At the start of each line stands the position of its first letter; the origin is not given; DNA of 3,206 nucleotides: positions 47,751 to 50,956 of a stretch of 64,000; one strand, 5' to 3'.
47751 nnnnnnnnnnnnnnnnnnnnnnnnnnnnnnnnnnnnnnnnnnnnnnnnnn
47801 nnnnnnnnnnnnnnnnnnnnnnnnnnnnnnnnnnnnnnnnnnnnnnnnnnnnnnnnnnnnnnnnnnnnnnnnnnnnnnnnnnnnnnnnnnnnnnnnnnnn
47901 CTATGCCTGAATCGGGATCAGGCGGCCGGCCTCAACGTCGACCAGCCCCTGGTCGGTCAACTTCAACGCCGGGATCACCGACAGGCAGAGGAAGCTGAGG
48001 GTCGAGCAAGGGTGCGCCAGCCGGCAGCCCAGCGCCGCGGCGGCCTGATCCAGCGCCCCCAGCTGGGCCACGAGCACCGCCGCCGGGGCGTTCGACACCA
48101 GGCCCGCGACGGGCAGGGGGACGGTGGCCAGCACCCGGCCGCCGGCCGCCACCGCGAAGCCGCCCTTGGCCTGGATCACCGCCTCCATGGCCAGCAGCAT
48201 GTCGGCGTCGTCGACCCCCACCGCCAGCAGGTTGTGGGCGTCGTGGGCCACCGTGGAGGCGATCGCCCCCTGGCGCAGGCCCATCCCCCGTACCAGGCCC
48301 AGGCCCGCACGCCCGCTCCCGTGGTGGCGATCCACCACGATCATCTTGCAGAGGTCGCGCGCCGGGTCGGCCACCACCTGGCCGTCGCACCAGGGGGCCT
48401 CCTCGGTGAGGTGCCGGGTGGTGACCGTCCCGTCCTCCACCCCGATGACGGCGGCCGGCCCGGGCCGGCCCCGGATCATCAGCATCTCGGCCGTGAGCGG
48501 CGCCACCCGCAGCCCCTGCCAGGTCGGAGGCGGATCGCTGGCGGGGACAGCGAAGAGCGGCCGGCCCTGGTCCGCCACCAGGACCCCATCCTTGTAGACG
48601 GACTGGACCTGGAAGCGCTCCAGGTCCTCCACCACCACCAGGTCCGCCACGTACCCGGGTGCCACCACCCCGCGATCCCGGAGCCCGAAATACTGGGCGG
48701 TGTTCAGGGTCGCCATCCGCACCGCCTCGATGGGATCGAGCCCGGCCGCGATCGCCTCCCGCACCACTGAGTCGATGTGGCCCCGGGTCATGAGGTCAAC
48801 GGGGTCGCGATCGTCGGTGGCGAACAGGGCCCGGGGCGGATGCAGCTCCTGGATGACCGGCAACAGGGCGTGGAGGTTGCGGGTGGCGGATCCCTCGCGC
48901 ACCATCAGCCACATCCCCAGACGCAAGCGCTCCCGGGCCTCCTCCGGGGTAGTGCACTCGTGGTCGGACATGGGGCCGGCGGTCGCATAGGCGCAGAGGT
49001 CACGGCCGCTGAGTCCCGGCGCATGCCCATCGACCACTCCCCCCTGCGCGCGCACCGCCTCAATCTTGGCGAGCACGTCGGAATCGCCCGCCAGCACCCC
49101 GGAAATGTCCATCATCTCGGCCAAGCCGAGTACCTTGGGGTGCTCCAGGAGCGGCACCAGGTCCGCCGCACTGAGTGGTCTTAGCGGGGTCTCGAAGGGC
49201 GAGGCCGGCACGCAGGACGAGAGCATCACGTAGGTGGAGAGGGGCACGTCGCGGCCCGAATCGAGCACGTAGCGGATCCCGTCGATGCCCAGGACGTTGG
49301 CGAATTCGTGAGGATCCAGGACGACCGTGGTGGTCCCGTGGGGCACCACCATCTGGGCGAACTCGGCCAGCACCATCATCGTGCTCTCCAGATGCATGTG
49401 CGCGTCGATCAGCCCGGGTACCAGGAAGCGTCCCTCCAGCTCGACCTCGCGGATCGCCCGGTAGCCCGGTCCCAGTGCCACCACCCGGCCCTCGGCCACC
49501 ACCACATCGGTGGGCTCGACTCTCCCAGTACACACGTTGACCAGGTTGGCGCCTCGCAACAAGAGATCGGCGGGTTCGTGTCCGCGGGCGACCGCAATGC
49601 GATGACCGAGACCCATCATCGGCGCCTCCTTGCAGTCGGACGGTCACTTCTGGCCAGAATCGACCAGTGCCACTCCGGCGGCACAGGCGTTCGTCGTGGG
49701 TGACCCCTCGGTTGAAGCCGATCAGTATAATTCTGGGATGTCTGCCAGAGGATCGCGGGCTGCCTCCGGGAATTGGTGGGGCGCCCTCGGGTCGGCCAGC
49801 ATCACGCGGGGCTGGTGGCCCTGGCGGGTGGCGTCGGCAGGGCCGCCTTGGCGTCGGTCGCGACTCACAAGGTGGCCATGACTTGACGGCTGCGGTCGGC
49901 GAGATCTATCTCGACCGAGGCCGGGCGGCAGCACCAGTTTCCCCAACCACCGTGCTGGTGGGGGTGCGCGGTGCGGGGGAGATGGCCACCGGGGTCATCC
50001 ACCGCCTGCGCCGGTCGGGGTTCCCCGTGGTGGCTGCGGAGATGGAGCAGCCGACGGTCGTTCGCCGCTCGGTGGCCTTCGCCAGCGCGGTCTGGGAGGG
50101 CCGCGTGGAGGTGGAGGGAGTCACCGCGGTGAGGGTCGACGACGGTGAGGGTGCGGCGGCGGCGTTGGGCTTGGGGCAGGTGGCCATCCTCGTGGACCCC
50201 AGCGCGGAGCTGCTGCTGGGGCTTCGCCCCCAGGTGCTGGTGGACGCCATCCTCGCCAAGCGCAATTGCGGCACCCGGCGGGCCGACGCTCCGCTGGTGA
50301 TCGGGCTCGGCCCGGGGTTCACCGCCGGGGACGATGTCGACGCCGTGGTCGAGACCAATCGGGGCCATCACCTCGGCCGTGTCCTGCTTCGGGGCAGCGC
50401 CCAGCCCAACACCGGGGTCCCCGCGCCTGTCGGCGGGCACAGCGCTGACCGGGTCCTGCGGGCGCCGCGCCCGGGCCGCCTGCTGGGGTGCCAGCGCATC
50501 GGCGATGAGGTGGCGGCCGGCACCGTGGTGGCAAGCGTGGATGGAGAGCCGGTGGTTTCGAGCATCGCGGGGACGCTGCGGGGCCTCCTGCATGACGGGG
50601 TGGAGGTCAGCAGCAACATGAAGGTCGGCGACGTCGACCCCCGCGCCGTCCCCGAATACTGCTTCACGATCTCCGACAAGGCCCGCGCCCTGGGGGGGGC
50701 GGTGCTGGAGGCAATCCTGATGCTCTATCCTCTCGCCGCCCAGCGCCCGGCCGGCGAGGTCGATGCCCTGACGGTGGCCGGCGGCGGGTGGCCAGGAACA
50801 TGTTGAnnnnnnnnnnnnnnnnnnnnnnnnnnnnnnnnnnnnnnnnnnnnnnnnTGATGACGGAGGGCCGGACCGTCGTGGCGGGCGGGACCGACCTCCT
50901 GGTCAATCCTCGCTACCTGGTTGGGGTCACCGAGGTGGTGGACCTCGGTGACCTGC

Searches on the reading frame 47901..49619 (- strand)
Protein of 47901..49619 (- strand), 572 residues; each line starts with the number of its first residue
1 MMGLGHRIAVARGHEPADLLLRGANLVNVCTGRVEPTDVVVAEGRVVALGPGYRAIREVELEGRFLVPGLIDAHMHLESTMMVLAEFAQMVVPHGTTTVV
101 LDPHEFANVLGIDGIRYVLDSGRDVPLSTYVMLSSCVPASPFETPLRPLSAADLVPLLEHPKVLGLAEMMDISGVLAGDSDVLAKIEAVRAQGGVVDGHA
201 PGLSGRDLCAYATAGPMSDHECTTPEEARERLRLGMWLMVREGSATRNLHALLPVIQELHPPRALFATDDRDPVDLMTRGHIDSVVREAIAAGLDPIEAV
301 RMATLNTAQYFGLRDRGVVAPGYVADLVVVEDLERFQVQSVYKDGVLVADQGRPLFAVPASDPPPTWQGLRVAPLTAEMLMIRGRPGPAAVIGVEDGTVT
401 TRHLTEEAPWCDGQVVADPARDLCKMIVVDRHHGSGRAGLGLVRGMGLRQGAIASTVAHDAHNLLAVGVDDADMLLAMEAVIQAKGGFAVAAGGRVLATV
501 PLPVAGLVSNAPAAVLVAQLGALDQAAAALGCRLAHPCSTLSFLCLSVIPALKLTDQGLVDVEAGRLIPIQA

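Call 6: search_protein_families(library=ncbifam, proteins=[window:47901-49619:-], max_evalue=0.00001)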
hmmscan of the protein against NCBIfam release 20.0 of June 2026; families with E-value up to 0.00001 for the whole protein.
window:47901-49619:- (572 aa): 34 families (the best 25 are shown)
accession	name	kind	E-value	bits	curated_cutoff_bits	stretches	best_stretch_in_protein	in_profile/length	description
TIGR01178.1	ade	equivalog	4e-167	557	472.5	1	18-564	1-546/552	adenine deaminase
NF007457.0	PRK10027.1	equivalog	2.8e-136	455.1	768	1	6-570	19-584/588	adenine deaminase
NF011989.0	PRK15446.2-5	equivalog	6.8e-14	51.4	565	1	282-349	310-378/385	alpha-D-ribose 1-methylphosphonate 5-triphosphate diphosphatase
NF006689.0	PRK09237.1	equivalog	2e-13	49.7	371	1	17-100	3-90/383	amidohydrolase/deacetylase family metallohydrolase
TIGR02318.1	phosphono_phnM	equivalog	7.9e-13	48.1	390.55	1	294-348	320-375/376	phosphonate metabolism protein PhnM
NF051886.1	XaaProDiPepCaul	equivalog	8.2e-13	48.1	500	0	287-345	329-394/398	Xaa-Pro dipeptidase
TIGR03178.1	allantoinase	equivalog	6.9e-12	44.9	357.85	0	282-339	335-392/441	allantoinase AllB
NF011984.0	PRK15446.1-5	equivalog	1.1e-11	44.2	260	1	289-346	318-376/379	alpha-D-ribose 1-methylphosphonate 5-triphosphate diphosphatase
NF004839.0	PRK06189.1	equivalog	1.3e-10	40.5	631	0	18-78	4-64/451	allantoinase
NF006549.0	PRK09045.1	equivalog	3.2e-10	39.2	540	0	291-343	338-390/444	TRZ/ATZ family hydrolase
NF011990.0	PRK15446.2-6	subfamily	4.4e-10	38.8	233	1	282-350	314-384/390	alpha-D-ribose 1-methylphosphonate 5-triphosphate diphosphatase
NF011983.0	PRK15446.1-4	equivalog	5.8e-10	38.6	486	0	294-348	323-378/379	alpha-D-ribose 1-methylphosphonate 5-triphosphate diphosphatase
NF006056.0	PRK08204.1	subfamily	1e-09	37.7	391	1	19-82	5-72/449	hypothetical protein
NF006688.0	PRK09236.1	equivalog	2.5e-09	36.4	535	0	299-340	353-394/444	dihydroorotase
NF009941.0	PRK13404.1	subfamily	4.1e-09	35.6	647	1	18-82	5-68/478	dihydropyrimidinase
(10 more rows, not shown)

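Call 55: list_cluster_members(proteins=[window:47901-49619:-, window:43997-46966:-, window:30780-32186:-, window:42634-43779:-, window:41392-42444:-, window:32374-33333:-])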
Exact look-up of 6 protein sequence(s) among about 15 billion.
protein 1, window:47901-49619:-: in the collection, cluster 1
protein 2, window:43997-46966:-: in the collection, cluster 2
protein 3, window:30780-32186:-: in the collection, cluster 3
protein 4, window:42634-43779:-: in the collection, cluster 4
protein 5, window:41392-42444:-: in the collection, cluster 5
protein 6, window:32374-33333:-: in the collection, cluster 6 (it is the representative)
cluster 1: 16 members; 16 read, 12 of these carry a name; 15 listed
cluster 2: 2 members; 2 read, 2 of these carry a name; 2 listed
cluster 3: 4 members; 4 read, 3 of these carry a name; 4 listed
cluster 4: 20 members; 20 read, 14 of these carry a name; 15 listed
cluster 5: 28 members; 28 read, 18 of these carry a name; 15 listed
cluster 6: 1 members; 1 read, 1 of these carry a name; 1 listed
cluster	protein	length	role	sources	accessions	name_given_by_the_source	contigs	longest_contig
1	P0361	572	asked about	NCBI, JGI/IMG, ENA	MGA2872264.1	MAG: adenine deaminase [Candidatus Dormibacteria bacterium] | adenine deaminase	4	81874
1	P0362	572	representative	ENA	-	-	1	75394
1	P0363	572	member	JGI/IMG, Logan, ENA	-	adenine deaminase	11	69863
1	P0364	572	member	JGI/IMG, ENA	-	adenine deaminase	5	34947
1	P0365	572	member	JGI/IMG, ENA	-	adenine deaminase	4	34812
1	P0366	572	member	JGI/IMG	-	adenine deaminase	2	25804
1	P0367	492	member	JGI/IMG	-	adenine deaminase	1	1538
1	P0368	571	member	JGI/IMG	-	adenine deaminase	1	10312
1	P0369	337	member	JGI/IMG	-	adenine deaminase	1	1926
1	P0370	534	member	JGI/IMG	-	adenine deaminase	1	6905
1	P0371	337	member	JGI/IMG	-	adenine deaminase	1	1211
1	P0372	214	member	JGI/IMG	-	adenine deaminase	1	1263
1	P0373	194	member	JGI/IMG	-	adenine deaminase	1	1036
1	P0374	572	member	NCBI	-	-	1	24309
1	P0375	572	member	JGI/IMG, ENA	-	-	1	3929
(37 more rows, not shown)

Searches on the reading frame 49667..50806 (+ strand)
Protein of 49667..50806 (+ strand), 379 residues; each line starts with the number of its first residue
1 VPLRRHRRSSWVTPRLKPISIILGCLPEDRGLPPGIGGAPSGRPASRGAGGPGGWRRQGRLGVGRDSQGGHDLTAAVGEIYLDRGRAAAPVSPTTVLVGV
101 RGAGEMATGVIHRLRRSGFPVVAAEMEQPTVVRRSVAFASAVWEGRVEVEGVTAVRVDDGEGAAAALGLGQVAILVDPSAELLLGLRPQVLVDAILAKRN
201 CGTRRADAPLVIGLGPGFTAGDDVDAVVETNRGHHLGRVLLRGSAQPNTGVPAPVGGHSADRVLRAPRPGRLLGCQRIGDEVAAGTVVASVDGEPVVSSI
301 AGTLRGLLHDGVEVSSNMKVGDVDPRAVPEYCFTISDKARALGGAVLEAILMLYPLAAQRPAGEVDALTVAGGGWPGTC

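Call 6: search_protein_families(library=ncbifam, proteins=[window:49667-50806:+], max_evalue=0.00001)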
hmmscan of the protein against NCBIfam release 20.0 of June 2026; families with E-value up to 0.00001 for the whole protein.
window:49667-50806:+ (379 aa): 1 family
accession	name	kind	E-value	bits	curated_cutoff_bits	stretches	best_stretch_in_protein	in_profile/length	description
TIGR03309.1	matur_yqeB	equivalog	1.5e-104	349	220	1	100-353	3-256/256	selenium-dependent molybdenum cofactor biosynthesis protein YqeB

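Call 50: search_protein_families(library=pfam, proteins=[window:49667-50806:+], max_evalue=0.01)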
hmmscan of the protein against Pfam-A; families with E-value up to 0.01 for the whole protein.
window:49667-50806:+ (379 aa): 0 families
